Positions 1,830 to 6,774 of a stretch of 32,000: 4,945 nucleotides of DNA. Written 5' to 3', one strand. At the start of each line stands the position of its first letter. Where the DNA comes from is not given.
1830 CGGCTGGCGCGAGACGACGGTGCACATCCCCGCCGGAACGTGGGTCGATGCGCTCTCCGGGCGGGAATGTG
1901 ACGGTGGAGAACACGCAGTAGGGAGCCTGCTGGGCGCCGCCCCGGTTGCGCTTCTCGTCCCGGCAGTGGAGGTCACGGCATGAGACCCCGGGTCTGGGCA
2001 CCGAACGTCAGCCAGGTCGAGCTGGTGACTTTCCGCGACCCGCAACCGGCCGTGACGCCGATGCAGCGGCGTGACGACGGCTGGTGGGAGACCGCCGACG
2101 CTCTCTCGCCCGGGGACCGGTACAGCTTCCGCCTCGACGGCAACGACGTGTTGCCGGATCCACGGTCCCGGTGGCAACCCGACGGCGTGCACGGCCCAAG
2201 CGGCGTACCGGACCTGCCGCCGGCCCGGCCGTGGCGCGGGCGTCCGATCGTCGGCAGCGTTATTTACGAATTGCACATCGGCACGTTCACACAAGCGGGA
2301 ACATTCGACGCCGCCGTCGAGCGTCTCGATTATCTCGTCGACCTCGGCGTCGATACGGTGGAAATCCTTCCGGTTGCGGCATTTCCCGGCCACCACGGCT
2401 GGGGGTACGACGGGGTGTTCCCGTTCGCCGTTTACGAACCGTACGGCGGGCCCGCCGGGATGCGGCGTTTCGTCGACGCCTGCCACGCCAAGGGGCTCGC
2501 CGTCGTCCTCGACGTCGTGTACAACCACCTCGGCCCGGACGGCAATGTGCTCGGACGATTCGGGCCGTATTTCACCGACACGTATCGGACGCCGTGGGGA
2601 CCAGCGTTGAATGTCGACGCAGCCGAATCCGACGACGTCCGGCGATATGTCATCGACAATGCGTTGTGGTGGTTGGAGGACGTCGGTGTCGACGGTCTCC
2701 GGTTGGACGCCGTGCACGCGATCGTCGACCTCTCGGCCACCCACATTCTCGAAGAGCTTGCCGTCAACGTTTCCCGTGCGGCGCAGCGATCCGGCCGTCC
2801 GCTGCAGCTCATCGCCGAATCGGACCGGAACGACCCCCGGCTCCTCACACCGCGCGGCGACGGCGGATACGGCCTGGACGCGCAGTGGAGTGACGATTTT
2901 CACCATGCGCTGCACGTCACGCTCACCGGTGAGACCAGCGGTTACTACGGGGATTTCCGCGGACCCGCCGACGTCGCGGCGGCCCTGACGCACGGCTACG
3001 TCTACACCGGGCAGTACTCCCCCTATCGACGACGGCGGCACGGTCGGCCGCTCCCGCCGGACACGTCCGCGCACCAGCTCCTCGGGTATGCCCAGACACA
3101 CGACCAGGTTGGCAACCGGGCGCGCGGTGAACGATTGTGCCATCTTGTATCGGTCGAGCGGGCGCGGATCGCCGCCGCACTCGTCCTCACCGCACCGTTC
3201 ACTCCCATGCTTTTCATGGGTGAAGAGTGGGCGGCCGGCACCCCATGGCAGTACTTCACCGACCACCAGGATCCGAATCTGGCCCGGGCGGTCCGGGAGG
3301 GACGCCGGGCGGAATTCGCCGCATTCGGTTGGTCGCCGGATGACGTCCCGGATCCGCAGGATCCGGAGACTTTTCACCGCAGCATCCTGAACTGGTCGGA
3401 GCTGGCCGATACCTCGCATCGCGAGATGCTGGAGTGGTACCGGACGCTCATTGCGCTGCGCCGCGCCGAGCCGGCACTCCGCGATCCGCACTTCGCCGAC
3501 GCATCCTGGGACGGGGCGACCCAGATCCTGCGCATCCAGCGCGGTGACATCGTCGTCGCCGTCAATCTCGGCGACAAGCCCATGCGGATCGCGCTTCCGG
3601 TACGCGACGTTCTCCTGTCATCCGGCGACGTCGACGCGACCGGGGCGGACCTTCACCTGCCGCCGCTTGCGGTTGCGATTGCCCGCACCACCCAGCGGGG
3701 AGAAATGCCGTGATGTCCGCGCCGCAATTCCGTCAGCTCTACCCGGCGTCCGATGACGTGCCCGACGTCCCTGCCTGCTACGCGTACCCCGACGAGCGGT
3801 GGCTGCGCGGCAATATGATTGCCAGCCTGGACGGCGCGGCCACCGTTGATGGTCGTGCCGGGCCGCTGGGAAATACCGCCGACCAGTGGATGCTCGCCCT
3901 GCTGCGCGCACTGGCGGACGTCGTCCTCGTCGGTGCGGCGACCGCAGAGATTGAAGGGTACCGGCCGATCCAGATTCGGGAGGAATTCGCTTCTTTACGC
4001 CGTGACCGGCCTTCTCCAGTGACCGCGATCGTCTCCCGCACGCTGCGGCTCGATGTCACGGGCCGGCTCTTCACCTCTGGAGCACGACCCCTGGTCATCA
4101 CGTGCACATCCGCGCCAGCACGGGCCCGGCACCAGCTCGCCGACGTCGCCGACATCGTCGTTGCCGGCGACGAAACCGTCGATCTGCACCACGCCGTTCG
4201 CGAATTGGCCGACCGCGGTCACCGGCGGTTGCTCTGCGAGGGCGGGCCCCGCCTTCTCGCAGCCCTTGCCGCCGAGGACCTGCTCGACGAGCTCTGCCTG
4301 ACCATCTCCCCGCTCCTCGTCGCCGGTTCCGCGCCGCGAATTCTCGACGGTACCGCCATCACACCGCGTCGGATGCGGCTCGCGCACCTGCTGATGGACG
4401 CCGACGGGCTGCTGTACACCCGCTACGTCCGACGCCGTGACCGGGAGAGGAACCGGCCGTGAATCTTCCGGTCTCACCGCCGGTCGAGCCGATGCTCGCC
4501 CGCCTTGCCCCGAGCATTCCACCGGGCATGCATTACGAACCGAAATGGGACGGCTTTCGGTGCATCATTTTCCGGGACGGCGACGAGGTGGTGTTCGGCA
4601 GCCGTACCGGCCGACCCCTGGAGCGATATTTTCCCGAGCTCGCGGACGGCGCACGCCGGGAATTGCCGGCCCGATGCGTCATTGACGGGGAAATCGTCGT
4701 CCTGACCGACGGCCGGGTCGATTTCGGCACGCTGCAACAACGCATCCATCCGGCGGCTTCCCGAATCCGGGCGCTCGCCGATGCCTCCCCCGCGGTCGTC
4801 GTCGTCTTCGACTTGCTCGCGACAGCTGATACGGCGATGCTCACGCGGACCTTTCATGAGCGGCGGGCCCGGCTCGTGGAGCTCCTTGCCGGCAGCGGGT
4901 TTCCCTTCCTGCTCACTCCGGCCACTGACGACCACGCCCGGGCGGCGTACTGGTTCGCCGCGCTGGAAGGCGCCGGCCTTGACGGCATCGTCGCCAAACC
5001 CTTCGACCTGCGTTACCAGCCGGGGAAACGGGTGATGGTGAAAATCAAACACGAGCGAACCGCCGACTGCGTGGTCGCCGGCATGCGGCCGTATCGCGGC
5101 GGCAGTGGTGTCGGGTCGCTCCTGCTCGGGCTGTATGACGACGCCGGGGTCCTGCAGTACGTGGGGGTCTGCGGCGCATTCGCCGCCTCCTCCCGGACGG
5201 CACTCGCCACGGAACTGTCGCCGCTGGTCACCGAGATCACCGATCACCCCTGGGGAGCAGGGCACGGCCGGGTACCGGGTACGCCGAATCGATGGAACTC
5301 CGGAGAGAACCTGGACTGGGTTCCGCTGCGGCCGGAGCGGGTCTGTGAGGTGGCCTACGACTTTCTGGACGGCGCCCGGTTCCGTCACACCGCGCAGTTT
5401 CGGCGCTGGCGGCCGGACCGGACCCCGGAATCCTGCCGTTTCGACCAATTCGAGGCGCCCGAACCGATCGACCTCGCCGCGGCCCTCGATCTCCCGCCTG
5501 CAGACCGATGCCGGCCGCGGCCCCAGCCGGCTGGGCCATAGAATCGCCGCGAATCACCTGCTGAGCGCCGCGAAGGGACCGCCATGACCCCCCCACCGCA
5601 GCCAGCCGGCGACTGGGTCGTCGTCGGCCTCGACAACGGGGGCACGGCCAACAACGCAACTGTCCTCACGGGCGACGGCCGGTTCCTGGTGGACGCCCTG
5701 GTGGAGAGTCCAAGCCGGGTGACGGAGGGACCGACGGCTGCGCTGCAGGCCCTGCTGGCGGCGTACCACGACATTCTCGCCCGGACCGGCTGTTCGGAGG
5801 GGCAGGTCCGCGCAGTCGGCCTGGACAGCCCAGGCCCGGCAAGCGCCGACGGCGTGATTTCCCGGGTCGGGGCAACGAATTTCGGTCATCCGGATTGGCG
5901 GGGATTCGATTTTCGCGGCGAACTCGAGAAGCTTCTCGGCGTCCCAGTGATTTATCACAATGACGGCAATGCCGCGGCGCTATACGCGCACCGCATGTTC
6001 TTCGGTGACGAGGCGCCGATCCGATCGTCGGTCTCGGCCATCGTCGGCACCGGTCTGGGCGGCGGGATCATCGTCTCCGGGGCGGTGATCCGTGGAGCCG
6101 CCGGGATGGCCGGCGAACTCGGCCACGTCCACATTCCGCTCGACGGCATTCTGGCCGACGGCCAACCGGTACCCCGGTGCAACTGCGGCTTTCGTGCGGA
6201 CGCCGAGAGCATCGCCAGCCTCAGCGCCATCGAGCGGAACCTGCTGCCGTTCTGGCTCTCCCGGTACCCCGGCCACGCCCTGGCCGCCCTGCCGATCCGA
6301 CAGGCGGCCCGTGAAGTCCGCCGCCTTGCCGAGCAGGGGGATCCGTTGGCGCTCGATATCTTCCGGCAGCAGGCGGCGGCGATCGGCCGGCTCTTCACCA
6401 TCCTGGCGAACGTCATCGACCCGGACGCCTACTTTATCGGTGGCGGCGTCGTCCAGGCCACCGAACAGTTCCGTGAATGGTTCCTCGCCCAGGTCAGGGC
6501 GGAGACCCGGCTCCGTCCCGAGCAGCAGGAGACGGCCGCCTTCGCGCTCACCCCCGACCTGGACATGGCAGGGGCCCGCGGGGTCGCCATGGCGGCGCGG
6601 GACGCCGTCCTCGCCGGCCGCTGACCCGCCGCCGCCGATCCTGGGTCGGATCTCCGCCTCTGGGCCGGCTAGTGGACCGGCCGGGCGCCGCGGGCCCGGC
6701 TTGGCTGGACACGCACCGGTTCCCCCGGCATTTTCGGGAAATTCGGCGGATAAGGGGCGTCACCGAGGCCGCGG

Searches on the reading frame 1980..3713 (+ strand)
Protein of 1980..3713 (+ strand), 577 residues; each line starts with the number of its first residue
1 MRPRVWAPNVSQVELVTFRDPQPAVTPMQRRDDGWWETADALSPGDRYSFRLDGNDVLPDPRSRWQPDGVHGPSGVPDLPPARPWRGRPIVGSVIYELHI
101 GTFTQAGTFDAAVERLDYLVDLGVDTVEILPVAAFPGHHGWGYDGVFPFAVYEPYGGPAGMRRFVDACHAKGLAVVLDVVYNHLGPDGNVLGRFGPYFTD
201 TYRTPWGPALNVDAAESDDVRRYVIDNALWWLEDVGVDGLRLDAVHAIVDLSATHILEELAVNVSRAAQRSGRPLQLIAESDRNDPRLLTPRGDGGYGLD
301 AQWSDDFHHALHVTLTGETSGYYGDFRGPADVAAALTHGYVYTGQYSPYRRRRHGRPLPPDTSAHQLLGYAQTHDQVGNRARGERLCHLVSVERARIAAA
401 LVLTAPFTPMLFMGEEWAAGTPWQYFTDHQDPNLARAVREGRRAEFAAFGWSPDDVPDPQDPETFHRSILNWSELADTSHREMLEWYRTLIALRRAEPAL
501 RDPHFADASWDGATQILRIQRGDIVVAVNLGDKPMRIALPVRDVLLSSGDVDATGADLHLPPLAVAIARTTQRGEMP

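Call 68: search_protein_families(library=pfam, proteins=[window:1980-3713:+], max_evalue=0.00001)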
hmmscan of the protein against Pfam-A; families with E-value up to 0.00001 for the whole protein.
window:1980-3713:+ (577 aa): 3 families
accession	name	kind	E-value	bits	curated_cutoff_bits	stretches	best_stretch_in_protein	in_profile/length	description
PF00128.31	Alpha-amylase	-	1.2e-20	74.7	22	1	104-186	13-94/446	Alpha amylase, catalytic domain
PF11941.14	DUF3459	-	2.6e-17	63.4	22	1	486-567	1-89/90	Domain of unknown function (DUF3459)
PF02922.24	CBM_48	-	1.7e-06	28.7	22.4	1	4-56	16-72/83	Carbohydrate-binding module 48 (Isoamylase N-terminal domain)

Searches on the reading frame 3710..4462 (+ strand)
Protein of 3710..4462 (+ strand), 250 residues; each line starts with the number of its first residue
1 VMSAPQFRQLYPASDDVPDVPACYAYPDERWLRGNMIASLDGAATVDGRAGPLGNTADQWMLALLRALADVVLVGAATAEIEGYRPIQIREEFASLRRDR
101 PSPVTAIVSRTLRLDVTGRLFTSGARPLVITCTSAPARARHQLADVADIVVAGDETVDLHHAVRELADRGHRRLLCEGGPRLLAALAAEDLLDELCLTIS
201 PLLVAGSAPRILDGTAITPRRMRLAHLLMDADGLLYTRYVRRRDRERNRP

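Call 68: search_protein_families(library=pfam, proteins=[window:3710-4462:+], max_evalue=0.00001)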
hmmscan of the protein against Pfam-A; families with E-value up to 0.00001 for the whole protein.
window:3710-4462:+ (250 aa): 1 family
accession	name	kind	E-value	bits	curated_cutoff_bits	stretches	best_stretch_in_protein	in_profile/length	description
PF01872.23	RibD_C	-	4.5e-33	115.2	24.1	1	30-234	1-195/197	RibD C-terminal domain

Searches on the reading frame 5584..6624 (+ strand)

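Call 68: search_protein_families(library=pfam, proteins=[window:5584-6624:+], max_evalue=0.00001)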
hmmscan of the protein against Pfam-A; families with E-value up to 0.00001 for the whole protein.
window:5584-6624:+ (346 aa): 1 family
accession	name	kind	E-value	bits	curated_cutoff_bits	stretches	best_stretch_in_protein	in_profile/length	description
PF00480.26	ROK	-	1.4e-41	143.4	22.9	1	14-339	2-292/294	ROK family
